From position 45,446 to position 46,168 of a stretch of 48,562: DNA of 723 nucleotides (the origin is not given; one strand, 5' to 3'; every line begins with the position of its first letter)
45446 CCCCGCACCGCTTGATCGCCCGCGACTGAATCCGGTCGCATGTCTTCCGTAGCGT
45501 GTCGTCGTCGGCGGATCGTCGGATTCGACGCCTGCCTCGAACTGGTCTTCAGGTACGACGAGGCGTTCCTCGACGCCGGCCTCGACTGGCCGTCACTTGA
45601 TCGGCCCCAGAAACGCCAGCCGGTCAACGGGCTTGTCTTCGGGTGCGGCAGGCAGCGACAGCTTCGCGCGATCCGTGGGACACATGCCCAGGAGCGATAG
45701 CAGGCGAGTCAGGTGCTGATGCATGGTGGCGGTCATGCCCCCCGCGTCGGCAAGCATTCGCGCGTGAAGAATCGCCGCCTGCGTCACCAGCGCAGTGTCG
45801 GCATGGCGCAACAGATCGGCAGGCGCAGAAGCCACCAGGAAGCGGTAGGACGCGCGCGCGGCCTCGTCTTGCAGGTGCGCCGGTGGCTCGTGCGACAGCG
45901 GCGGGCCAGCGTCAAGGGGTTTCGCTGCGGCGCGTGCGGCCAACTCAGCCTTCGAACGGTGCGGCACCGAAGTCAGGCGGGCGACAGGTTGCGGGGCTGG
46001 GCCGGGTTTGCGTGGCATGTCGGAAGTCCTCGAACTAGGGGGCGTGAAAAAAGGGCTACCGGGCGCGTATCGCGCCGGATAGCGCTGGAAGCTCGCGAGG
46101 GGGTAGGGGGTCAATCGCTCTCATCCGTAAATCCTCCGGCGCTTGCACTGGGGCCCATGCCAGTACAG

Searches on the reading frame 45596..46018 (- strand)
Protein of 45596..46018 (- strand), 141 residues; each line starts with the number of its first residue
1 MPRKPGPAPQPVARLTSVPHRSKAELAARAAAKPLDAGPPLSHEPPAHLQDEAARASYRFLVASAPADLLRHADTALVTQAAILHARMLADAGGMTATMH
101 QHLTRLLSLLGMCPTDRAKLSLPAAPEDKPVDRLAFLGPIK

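Call 86: search_protein_families(library=pfam, proteins=[window:45596-46018:-], max_evalue=0.01)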
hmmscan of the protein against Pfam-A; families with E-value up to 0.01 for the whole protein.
window:45596-46018:- (141 aa): 1 family
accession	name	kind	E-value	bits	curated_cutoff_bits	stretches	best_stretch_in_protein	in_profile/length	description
PF25673.1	Terminase_7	-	1.5e-05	25.5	27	1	5-121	2-111/139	Phage terminase small subunit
